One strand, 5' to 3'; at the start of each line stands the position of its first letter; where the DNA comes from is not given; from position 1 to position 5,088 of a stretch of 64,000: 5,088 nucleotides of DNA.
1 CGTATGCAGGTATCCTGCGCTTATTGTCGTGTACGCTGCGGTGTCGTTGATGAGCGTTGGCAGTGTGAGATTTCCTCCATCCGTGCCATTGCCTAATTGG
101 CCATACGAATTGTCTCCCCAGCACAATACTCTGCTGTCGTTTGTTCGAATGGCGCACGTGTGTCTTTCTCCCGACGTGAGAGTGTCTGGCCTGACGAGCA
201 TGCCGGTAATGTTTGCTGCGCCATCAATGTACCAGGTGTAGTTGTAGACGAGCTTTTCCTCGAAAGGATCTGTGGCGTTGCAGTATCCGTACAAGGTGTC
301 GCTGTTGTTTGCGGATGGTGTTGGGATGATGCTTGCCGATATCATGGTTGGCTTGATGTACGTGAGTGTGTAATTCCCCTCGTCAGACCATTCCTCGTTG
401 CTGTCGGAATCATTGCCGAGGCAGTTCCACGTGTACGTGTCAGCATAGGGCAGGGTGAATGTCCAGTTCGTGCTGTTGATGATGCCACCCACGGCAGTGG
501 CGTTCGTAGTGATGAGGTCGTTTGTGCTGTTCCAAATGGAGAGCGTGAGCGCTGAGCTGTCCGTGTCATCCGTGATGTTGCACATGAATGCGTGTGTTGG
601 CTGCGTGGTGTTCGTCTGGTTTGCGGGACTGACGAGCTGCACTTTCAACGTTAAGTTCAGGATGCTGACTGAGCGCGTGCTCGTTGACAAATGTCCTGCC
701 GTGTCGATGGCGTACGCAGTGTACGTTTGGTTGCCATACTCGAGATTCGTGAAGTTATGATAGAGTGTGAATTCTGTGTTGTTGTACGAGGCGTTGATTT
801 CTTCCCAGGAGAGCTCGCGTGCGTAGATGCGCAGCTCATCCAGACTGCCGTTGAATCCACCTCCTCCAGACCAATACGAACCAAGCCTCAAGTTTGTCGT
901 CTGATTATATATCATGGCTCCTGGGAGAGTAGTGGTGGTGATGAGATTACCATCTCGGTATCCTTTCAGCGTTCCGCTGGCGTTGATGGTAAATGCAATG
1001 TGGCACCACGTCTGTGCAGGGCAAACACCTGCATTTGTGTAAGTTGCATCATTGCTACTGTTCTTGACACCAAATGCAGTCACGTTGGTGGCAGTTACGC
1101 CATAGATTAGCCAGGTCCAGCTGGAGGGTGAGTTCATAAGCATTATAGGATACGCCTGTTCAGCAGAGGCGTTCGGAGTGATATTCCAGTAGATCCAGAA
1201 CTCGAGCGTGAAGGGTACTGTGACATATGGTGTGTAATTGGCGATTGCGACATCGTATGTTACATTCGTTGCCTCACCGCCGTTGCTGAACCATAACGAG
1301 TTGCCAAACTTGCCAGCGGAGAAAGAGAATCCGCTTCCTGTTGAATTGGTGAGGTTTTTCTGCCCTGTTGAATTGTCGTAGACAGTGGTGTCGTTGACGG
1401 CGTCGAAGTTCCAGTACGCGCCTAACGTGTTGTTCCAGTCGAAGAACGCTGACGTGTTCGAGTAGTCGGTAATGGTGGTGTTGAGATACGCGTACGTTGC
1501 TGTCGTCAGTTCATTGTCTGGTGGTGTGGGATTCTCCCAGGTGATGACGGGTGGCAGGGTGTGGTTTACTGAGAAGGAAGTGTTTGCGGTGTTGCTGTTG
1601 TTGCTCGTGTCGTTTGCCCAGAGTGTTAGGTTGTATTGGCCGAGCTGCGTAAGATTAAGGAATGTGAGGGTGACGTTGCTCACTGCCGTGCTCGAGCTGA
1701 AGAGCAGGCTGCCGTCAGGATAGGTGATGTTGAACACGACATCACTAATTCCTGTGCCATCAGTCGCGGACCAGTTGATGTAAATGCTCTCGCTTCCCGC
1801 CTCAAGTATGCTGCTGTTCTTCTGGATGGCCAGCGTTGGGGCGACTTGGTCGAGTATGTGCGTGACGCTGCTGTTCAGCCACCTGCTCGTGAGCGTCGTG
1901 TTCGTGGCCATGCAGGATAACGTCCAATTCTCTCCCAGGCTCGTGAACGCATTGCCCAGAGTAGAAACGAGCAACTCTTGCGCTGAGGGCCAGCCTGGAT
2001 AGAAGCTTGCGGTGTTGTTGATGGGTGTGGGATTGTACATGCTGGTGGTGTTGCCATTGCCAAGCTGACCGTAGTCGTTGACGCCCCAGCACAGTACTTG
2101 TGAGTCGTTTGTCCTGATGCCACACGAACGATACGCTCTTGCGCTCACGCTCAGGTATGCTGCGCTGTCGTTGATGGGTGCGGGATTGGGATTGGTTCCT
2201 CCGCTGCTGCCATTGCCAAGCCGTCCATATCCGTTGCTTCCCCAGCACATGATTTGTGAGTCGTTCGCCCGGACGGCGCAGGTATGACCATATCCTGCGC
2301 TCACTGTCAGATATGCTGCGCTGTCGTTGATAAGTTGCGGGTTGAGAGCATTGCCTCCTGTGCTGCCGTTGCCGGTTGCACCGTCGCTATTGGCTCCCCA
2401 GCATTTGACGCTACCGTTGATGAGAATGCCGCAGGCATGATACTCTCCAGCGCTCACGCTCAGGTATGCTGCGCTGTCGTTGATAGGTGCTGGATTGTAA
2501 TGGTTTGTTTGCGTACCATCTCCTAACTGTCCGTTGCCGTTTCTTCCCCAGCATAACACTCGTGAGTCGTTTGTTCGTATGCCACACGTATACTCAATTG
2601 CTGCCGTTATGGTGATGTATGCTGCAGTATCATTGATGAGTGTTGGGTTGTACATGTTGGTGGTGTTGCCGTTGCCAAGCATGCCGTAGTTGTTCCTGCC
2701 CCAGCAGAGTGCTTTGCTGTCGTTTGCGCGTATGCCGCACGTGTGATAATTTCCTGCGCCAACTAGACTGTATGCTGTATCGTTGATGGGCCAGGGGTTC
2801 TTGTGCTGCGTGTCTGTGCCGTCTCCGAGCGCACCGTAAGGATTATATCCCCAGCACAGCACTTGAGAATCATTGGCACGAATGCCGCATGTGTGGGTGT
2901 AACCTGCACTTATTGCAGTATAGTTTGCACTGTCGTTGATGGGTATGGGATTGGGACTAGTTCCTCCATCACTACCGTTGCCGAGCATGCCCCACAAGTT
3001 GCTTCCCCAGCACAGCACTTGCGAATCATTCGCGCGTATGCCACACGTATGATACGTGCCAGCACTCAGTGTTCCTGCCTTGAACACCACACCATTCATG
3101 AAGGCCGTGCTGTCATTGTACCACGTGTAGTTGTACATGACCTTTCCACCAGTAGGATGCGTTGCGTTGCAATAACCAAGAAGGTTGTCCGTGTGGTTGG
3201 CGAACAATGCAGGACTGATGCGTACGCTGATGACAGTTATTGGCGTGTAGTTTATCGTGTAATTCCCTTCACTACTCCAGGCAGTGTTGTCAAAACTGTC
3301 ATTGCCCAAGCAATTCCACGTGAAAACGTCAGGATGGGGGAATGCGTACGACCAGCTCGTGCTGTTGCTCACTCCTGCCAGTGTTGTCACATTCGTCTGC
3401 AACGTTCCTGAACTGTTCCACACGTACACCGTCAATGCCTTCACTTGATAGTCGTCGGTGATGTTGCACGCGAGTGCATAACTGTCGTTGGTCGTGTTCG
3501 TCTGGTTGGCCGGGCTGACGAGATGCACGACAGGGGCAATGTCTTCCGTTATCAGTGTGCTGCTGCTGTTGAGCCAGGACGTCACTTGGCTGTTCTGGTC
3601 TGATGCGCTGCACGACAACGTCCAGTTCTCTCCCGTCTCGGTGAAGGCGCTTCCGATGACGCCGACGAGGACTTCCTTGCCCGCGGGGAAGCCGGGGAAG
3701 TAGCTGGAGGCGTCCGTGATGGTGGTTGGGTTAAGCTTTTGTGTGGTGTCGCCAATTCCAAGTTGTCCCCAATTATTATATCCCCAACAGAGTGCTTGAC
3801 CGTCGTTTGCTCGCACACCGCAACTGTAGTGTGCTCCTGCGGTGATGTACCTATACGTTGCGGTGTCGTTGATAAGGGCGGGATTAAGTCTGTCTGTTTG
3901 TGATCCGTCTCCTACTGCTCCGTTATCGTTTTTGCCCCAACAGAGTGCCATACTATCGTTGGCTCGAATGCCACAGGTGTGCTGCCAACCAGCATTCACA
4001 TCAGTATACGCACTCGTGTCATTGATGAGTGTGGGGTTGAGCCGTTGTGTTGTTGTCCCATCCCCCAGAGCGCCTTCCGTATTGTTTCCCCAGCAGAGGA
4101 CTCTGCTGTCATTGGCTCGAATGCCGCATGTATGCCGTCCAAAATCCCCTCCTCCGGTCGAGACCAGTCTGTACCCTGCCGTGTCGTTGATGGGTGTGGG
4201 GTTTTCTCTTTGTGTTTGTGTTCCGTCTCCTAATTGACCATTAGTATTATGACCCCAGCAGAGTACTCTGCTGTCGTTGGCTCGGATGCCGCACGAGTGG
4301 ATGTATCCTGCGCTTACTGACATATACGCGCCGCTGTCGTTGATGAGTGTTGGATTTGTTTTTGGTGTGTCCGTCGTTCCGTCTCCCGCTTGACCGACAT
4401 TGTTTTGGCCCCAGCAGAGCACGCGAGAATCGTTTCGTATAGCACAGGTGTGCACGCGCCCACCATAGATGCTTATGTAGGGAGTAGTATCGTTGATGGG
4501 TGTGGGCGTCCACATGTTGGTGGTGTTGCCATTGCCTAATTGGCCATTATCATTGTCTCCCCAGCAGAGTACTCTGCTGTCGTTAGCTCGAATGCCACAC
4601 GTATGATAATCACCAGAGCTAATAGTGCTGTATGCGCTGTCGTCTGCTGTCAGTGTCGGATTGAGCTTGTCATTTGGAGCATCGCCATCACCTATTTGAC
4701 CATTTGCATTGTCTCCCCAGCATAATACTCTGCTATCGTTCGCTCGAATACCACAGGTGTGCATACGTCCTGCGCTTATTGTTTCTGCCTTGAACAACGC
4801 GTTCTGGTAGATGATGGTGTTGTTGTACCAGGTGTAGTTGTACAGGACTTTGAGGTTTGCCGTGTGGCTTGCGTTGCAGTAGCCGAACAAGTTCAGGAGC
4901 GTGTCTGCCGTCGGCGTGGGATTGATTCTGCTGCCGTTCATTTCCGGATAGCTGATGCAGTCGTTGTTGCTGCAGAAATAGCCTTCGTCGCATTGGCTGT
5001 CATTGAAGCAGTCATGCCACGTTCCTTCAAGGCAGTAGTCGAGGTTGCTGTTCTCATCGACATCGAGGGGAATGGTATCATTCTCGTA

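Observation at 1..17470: Modular architecture inside the giant gene: recurring Ig-like, LamG and RCC1-propeller cassettes with conserved junction motifs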

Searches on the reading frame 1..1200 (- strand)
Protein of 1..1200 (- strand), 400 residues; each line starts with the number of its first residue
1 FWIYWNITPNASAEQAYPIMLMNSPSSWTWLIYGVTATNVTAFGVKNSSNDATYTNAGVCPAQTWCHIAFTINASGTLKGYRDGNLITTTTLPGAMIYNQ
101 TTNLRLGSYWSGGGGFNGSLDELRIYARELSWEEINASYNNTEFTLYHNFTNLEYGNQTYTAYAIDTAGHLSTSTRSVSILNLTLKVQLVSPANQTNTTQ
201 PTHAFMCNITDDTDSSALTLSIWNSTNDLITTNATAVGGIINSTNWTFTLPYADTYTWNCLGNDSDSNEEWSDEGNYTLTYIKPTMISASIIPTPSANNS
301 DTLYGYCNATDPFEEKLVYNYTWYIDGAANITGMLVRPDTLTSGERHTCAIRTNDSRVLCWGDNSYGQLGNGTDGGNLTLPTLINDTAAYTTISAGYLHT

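Call 18: find_related_loci(query=window:1-1200:-, collection=genome_contigs, flank=10000)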
Query window:1-1200:- (400 aa) in genome_contigs; peptide patterns used: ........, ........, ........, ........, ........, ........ (x = any residue, [..] = any of these).
599 stretches matched a pattern (row limit reached: there are more); 487 encode a relative of the query (tblastn E <= 1e-3); the best 80 are kept; 80 distinct loci.
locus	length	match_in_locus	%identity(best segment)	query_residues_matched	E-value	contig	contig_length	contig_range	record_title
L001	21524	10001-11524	43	339-400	6e-11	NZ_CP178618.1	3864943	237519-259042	Bdellovibrio sp. HCB209 chromosome, complete genome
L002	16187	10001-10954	46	329-400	3e-10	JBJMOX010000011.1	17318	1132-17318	MAG: Gemmatimonadales bacterium isolate H1_18_all_fractions_conc_3_68_14 k255_148850, whole genome shotgun sequence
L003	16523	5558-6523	57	341-400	5e-10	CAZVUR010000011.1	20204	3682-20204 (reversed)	MAG TPA_asm: uncultured Candidatus Saccharibacteria bacterium isolate SRP133034_co1_59 genome assembly, contig: NODE_251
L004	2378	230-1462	33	270-400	4e-10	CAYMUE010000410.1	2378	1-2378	MAG TPA_asm: uncultured Polyangiaceae bacterium isolate SRP216815_co1_51 genome assembly, contig: NODE_64880_length_2378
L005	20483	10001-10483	48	331-400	7e-10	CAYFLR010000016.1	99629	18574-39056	MAG TPA_asm: uncultured bacterium isolate ERP019367_co2_29 genome assembly, contig: NODE_226_length_99629_cov_3.105761,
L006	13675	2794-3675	41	330-400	7e-10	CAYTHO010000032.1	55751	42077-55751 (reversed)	MAG TPA_asm: uncultured Anaerolineaceae bacterium isolate SRP167436_co1_223 genome assembly, contig: NODE_672_length_557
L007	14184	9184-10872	44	275-400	1e-9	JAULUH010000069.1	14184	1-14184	MAG: Anaerolineae bacterium isolate P_ANAE NODE_9823_length_14184_cov_1.680515, whole genome shotgun sequence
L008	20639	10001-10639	44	330-400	1e-9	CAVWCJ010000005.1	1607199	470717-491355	MAG: uncultured Chloroflexia bacterium isolate MFD03726.bin.1.63 genome assembly, contig: contig_47279, whole genome sho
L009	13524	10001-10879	49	320-400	1e-9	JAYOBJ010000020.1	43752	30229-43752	MAG: Methanobacteriota archaeon isolate 139554_S156_rosella_bins.tsv.064 NODE_601_length_43752_cov_9.100327, whole genom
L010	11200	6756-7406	42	331-400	2e-9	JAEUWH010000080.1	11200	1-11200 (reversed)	MAG: Bdellovibrionaceae bacterium isolate new MAG-402 k141_3763776, whole genome shotgun sequence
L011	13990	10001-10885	43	329-400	2e-9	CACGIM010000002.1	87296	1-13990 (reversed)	uncultured Candidatus Poseidoniales archaeon isolate AG-422-I22 genome assembly, contig: AG-422-I22_NODE_2, whole genome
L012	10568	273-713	47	339-400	2e-9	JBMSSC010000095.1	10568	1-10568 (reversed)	MAG: Bdellovibrionia bacterium isolate ARD_V5_S3_100percent_par_metabat.11 NODE_3687_length_10568_cov_5.244364, whole ge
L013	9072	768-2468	42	312-400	2e-9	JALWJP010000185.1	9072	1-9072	MAG: Nanobdellati archaeon isolate M17_metabat1_scaf2bin.060 M17_NODE_8911_length_9072_cov_2.087200, whole genome shotgu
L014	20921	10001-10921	47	340-400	2e-9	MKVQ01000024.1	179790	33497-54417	MAG: Myxococcales bacterium 68-20 scnpilot_expt_750_bf_scaffold_214, whole genome shotgun sequence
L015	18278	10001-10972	43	329-400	2e-9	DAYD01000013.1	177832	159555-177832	MAG TPA_asm: Euryarchaeota archaeon UBA462 UBA462_contig_5417, whole genome shotgun sequence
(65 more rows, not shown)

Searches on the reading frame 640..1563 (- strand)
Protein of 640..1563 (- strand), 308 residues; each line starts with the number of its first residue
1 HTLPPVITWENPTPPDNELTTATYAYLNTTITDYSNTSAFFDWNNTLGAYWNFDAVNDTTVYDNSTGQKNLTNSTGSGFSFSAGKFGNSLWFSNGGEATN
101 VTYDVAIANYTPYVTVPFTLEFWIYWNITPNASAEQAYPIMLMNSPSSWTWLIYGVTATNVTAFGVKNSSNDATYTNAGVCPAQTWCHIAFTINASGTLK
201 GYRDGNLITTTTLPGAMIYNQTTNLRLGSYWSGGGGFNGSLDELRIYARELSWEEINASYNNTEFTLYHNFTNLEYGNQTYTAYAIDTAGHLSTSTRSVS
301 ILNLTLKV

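Call 24: find_related_loci(query=A1, collection=metagenome_contigs, flank=10000)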
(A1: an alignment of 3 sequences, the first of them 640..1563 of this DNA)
Query A1 (308 aa) in metagenome_contigs; peptide patterns used: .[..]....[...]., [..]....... (x = any residue, [..] = any of these).
206 stretches matched a pattern; 22 encode a relative of the query (tblastn E <= 1e-3); 22 distinct loci.
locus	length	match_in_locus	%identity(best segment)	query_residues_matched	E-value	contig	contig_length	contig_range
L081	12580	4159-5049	39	4-308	9e-49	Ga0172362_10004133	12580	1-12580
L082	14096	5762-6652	39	4-308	9e-49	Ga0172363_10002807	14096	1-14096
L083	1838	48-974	34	4-302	3e-43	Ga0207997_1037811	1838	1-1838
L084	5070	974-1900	34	4-302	2e-42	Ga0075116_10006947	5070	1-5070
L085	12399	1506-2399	38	2-304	1e-41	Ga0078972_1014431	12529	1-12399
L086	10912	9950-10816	36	5-306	5e-41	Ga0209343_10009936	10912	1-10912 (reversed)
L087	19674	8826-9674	38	4-292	8e-41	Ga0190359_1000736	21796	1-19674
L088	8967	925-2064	35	2-301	7e-41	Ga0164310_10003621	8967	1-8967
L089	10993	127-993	39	7-301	3e-40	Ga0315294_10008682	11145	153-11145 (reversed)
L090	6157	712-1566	37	5-302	2e-40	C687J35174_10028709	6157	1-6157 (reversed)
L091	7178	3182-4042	35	5-302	5e-39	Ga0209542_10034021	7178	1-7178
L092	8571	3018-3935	34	5-306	3e-38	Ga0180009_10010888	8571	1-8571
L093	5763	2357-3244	36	5-303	5e-36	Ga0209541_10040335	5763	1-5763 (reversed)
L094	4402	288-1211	34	3-303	1e-35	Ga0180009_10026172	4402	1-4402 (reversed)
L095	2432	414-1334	33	3-301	1e-34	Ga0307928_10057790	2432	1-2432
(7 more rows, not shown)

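Call 74: search_protein_families(library=ncbifam, proteins=[window:640-1563:-], max_evalue=0.01)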
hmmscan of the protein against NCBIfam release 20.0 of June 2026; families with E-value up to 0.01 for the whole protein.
window:640-1563:- (308 aa): 1 family
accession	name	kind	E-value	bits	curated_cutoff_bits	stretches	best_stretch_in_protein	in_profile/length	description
NF052521.1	TafC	equivalog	3.8e-06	26.3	410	1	49-263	150-363/373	TafC family fimbrial protein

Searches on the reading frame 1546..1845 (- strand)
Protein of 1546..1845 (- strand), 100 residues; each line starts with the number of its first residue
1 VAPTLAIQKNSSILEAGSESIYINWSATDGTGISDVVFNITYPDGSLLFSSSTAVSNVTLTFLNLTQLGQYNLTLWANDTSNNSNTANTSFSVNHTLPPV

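Call 50: search_protein_families(library=pfam, proteins=[window:1546-1845:-], max_evalue=1)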
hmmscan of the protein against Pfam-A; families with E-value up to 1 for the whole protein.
seq(100 aa): 3 families
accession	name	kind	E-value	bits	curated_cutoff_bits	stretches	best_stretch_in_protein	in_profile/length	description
PF17957.7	Big_7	-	0.012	16.7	24.1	1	15-74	15-69/70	Bacterial Ig domain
PF18911.6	PKD_4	-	0.025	15.1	27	1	2-89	3-81/85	PKD domain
PF00041.27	fn3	-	0.05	14.3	25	1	10-80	5-71/84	Fibronectin type III domain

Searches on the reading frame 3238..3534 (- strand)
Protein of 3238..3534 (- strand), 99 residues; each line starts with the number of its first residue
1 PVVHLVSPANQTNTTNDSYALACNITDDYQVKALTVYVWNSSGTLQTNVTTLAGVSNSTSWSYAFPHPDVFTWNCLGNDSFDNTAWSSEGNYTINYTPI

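Call 50: search_protein_families(library=pfam, proteins=[window:3238-3534:-], max_evalue=1)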
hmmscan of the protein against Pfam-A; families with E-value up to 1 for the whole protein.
seq(99 aa): 2 families
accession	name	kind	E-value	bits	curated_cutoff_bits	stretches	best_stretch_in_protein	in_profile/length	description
PF17957.7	Big_7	-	0.00059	20.9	24.1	1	1-94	1-68/70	Bacterial Ig domain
PF06321.17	P_gingi_FimA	-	0.0077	16.9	21.4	1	22-57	20-55/153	Major fimbrial subunit protein (FimA)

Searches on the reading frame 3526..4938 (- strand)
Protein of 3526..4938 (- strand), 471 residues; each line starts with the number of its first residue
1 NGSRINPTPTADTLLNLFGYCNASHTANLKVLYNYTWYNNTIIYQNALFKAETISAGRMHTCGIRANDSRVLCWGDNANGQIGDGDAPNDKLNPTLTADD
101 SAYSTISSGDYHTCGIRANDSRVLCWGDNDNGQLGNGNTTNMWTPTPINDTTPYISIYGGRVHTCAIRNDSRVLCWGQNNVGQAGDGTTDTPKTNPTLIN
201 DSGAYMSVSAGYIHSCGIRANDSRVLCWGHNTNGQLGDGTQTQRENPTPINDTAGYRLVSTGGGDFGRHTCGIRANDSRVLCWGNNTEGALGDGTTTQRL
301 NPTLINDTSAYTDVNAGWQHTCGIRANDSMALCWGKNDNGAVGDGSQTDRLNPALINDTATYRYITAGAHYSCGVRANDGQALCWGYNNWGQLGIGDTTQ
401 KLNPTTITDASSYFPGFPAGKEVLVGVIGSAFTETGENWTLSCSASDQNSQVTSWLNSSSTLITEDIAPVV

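Call 45: predict_structure(alignment_id=A2)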
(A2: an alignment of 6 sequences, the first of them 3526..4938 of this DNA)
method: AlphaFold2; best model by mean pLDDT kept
length: 471 residues; sequences in the alignment: 6
mean_pLDDT: 63.2   pTM: 0.69
mean pLDDT of the five models: 63.2, 62.1, 53.1, 52.7, 37.5
residues with pLDDT >= 90: 34; 70-90: 182; 50-70: 119; < 50: 136
segments of 3 or more residues with pLDDT < 50: 1-48, 84-87, 389-397, 407-471
pLDDT, mean of each block of 10 residues (from residue 1): 27 34 39 32 36 61 65 59 51 61 80 82 74 53 63 85 86 85 76 78 87 87 88 68 79 89 68 91 73 65 84 84 87 69 57 76 73 65 60 47 51 27 26 38 42 39 29 24
secondary structure, 60 per line:
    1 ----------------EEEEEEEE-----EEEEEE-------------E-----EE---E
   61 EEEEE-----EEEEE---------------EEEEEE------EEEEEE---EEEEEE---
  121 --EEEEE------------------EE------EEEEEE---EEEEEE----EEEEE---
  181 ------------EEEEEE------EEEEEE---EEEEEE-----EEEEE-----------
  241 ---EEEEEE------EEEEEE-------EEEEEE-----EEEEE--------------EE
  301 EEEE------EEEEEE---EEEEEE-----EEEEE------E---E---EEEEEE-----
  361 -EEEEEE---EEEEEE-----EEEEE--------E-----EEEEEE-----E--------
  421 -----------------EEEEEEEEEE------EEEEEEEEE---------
elements in order: E17-24 E30-35 E60-65 E71-75 E91-96 E103-108 E112-117 E123-127 E154-159 E163-168 E173-177 E193-198 E205-210 E214-219 E225-229 E244-249 E256-261 E269-274 E280-284 E299-304 E311-316 E320-325 E331-335 E350-355 E362-367 E371-376 E382-386 E401-406 E438-447 E454-462

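Call 74: search_protein_families(library=ncbifam, proteins=[window:3526-4938:-], max_evalue=0.01)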
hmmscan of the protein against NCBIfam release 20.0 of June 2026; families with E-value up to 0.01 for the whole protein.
window:3526-4938:- (471 aa): 0 families

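Call 86: fold_search(model_id=the predicted structure, library=pdb)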
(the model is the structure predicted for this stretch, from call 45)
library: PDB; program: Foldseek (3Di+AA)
matches with E <= 10: 902; with E <= 0.001: 446
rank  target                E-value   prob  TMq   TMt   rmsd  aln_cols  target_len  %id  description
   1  4dnw_B                2.9e-31  1.00  0.69  0.86   3.8       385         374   28  Crystal structure of UVB-resistance protein UVR8 (released 2012-03-07)
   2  4dnv_B                3.1e-31  1.00  0.69  0.87   2.5       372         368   28  Crystal structure of the W285F mutant of UVB-resistance protein UVR8 (released 2012-03-07)
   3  6xzl                  3.5e-31  1.00  0.68  0.85   2.6       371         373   29  Arabidopsis UV-B photoreceptor UVR8 mutant D96N D107N (released 2021-01-13)
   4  4d9s_A                7.2e-31  1.00  0.68  0.83   2.6       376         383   29  Crystal structure of Arabidopsis thaliana UVR8 (UV Resistance locus 8) (released 2012-04-04)
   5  6xzn_A                1.7e-30  1.00  0.68  0.86   2.6       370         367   28  Arabidopsis UV-B photoreceptor UVR8 mutant G101S W285A (released 2021-01-13)
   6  4dnv_A                1.7e-30  1.00  0.68  0.86   2.5       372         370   29  Crystal structure of the W285F mutant of UVB-resistance protein UVR8 (released 2012-03-07)
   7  8gqe_B                2.3e-30  1.00  0.69  0.83   9.1       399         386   27  Crystal structure of the W285A mutant of UVR8 in complex with RUP2 (released 2022-09-14)
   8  4d9s_B                2.7e-30  1.00  0.69  0.85   4.5       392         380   28  Crystal structure of Arabidopsis thaliana UVR8 (UV Resistance locus 8) (released 2012-04-04)
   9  6xzm_A                3.1e-30  1.00  0.68  0.86   2.6       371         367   28  Arabidopsis UV-B photoreceptor UVR8 mutant D96N D107N W285A (released 2021-01-13)
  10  4dnu                  3.1e-30  1.00  0.69  0.86   2.9       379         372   28  Crystal structure of the W285A mutant of UVB-resistance protein UVR8 (released 2012-03-07)
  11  7vgg_B                3.2e-30  1.00  0.68  0.84   2.6       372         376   28  Cryo-EM structure of Ultraviolet-B activated UVR8 in complex with COP1 (released 2022-05-04)
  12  6dd7_A                5.7e-30  1.00  0.69  0.87   2.6       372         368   28  Crystal structure of plant UVB photoreceptor UVR8 from in situ serial Laue diffraction (released 2018-07-18)
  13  4nc4_A                7.1e-30  1.00  0.68  0.86   2.6       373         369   28  Crystal structure of photoreceptor AtUVR8 mutant W285F and light-induced structural changes at 120K (released 2016-10-26)
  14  4dnw_A                7.5e-30  1.00  0.69  0.86   2.7       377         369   28  Crystal structure of UVB-resistance protein UVR8 (released 2012-03-07)
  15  6xzn_B                2.6e-29  1.00  0.67  0.86   2.6       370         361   27  Arabidopsis UV-B photoreceptor UVR8 mutant G101S W285A (released 2021-01-13)
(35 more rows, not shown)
